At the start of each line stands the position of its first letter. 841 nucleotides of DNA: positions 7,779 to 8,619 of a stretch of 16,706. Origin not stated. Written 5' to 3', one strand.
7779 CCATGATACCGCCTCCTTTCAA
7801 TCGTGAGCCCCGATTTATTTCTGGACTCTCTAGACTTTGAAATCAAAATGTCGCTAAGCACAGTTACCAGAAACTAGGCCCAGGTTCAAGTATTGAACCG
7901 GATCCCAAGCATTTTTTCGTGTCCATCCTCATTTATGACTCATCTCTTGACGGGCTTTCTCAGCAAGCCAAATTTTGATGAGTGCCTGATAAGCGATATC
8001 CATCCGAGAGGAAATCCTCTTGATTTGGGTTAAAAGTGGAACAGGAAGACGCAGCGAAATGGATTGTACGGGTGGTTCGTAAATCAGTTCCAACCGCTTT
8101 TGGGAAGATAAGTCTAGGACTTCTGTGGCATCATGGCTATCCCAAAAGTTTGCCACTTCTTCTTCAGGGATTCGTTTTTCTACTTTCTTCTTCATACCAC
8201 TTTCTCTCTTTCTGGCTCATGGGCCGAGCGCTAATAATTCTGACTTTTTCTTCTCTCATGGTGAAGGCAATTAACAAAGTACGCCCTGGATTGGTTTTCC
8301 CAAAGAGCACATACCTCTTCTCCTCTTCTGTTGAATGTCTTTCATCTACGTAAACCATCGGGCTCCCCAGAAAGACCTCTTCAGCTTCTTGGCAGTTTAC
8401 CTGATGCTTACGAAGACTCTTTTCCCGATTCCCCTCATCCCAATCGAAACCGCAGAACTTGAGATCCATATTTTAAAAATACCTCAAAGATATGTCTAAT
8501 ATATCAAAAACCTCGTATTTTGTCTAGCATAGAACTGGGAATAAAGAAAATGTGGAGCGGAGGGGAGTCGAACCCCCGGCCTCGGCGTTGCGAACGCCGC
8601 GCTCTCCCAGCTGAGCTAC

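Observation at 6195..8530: AT-rich accessory block next to tRNA-Ala: TA pair + SPFH + Zn-ribbon + DUF1304-like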

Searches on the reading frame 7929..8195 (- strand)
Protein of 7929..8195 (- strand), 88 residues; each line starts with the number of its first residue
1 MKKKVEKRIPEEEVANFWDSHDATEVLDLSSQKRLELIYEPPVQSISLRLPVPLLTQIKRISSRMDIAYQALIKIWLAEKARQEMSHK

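Call 6: search_protein_families(library=pfam, proteins=[window:7929-8195:-], max_evalue=0.01)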
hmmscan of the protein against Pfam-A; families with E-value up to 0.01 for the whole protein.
window:7929-8195:- (88 aa): 2 families
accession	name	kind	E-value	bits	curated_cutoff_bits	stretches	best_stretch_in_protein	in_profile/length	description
PF12441.14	CopG_antitoxin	-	2.4e-17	63.9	28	1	11-80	9-79/79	CopG antitoxin of type II toxin-antitoxin system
PF02489.21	Herpes_glycop_H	-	0.0084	15.2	20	1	6-49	13-56/501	Herpesvirus glycoprotein H main domain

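Call 7: search_protein_families(library=ncbifam, proteins=[window:7929-8195:-], max_evalue=0.01)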
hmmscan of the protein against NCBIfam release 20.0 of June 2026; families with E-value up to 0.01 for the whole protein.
window:7929-8195:- (88 aa): 1 family
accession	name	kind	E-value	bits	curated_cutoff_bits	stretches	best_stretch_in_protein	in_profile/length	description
NF047399.1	BrnA_antitoxin_add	equivalog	1.2e-11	44.6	60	1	17-80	10-69/70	type II toxin-antitoxin system BrnA family antitoxin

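Call 23: search_protein_families(library=padloc, proteins=[window:7929-8195:-], max_evalue=0.01)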
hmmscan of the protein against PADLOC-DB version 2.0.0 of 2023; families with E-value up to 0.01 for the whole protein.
window:7929-8195:- (88 aa): 0 families

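Call 24: search_protein_families(library=phrogs, proteins=[window:7929-8195:-], max_evalue=0.01)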
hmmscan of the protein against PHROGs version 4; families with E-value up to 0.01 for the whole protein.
window:7929-8195:- (88 aa): 2 families
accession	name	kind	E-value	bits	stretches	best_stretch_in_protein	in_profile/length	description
phrog_30189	-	unknown function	0.00057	21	1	44-82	46-84/125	-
phrog_17810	-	unknown function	0.0069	17.5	1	42-85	41-84/119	-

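Call 66: search_solved_structures(query=window:7929-8195:-, max_evalue=0.1)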
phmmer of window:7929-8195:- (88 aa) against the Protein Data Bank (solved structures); distinct sequences matched with E-value up to 0.1: 0.

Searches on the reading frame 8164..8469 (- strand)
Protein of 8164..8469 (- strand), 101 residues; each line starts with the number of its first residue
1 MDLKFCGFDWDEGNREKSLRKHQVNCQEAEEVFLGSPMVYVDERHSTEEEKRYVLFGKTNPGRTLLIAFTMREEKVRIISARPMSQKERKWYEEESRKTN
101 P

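Call 6: search_protein_families(library=pfam, proteins=[window:8164-8469:-], max_evalue=0.01)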
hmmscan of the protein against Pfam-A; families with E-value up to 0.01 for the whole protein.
window:8164-8469:- (101 aa): 1 family
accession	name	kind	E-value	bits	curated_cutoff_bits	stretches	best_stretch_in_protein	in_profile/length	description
PF04365.19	BrnT_toxin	-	4.5e-24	85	34.5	1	10-88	1-77/77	Ribonuclease toxin, BrnT, of type II toxin-antitoxin system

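Call 7: search_protein_families(library=ncbifam, proteins=[window:8164-8469:-], max_evalue=0.01)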
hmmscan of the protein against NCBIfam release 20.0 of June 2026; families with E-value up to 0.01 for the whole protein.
window:8164-8469:- (101 aa): 0 families

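Call 23: search_protein_families(library=padloc, proteins=[window:8164-8469:-], max_evalue=0.01)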
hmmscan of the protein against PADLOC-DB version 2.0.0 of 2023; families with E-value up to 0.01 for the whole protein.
window:8164-8469:- (101 aa): 0 families

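Call 24: search_protein_families(library=phrogs, proteins=[window:8164-8469:-], max_evalue=0.01)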
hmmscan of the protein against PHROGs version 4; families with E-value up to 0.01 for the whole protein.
window:8164-8469:- (101 aa): 1 family
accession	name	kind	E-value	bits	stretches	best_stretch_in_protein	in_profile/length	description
phrog_4399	-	moron, auxiliary metabolic gene and host takeover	4.8e-17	63.2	1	8-96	3-89/90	ribonuclease toxin of AT system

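Call 38: find_homologous_proteins(query=window:8164-8469:-, max_evalue=1e-10)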
Query window:8164-8469:- (101 aa): 18 proteins with E <= 1e-10 among 19 candidates.
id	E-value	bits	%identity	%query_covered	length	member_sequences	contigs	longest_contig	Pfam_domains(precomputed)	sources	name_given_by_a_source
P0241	1.8e-62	225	100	100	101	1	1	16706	PF04365.20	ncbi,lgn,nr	ncbi:MAG: BrnT family toxin [Deltaproteobacteria bacterium]|nr:BrnT family toxin [Deltaproteobacteri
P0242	3.8e-38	147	66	100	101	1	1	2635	PF04365.20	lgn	-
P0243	2.5e-36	142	66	99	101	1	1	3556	PF04365.20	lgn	-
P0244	3.1e-35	138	65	98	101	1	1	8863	PF04365.20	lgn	-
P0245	6.1e-35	137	66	97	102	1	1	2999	PF04365.20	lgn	-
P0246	2.6e-34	135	65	98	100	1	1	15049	PF04365.20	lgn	-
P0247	4.3e-34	134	67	93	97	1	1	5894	PF04365.20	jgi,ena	-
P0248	5.4e-30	121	59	97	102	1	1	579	PF04365.20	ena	-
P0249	6.8e-27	111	54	94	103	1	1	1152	PF04365.20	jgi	jgi:uncharacterized protein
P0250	1.0e-24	104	55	94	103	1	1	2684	PF04365.20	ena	-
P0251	4.2e-24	102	57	89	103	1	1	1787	PF04365.20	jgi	jgi:hypothetical protein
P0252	9.5e-23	98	58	87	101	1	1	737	PF04365.20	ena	-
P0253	1.9e-22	97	53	88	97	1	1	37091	PF04365.20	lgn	-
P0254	4.2e-21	93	56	89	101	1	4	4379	PF04365.20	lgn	-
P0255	3.1e-20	90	51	85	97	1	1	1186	PF04365.20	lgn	-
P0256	8.6e-20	89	55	87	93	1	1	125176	PF04365.20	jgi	jgi:uncharacterized protein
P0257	3.4e-17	80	53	88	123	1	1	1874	PF04365.20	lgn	-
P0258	2.1e-16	78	52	88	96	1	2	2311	PF04365.20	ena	-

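Call 39: find_encoding_contigs(protein=P0246, flank=8000, max_places=2)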
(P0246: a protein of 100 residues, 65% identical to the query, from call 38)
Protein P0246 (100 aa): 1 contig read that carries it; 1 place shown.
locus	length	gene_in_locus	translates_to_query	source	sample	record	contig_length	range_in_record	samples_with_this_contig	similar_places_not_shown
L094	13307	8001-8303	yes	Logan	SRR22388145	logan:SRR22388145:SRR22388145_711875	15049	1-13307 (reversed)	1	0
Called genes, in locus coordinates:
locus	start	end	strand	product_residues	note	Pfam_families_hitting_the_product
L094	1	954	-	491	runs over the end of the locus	PF00309:Sigma54_AID, PF04963:Sigma54_CBD, PF04552:Sigma54_DBD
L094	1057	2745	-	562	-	PF06418:CTP_synth_N, PF00117:GATase, PF07722:Peptidase_C26 (weak)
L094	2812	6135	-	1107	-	-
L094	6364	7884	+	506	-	-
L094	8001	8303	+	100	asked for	PF04365:BrnT_toxin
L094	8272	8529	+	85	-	PF12441:CopG_antitoxin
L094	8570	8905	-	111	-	PF02452:PemK_toxin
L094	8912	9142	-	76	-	PF01402:RHH_1 (weak)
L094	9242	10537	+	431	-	PF00206:Lyase_1, PF10397:ADSL_C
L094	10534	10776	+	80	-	PF02700:PurS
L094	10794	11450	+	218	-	PF13507:GATase_5, PF07685:GATase_3, PF01965:DJ-1_PfpI (weak)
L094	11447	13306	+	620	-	?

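Call 40: find_encoding_contigs(protein=P0244, flank=8000, max_places=2)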
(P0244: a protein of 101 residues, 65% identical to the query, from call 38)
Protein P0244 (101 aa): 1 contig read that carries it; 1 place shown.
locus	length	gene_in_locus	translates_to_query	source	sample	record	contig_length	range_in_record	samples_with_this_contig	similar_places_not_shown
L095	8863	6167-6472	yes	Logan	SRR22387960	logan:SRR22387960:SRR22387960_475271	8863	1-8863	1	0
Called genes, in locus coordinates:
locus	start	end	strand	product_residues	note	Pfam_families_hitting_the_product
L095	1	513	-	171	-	?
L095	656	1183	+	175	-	PF08534:Redoxin, PF00578:AhpC-TSA (weak), PF20029:DUF6436 (weak)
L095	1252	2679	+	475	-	PF13372:Alginate_exp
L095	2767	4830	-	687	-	PF05649:Peptidase_M13_N, PF01431:Peptidase_M13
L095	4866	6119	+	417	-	PF00581:Rhodanese, PF00899:ThiF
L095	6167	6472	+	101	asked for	PF04365:BrnT_toxin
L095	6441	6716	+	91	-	PF12441:CopG_antitoxin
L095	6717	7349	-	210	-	PF14681:UPRTase, PF00156:Pribosyltran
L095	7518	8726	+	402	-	PF13191:AAA_16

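Call 65: search_solved_structures(query=window:8164-8469:-, max_evalue=0.01, show_alignments=1)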
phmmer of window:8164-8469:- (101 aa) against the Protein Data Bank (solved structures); distinct sequences matched with E-value up to 0.01: 1.
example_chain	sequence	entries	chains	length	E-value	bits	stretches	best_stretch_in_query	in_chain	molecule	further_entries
7vd7_A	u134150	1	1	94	1.8e-06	31.3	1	8-93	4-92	toxin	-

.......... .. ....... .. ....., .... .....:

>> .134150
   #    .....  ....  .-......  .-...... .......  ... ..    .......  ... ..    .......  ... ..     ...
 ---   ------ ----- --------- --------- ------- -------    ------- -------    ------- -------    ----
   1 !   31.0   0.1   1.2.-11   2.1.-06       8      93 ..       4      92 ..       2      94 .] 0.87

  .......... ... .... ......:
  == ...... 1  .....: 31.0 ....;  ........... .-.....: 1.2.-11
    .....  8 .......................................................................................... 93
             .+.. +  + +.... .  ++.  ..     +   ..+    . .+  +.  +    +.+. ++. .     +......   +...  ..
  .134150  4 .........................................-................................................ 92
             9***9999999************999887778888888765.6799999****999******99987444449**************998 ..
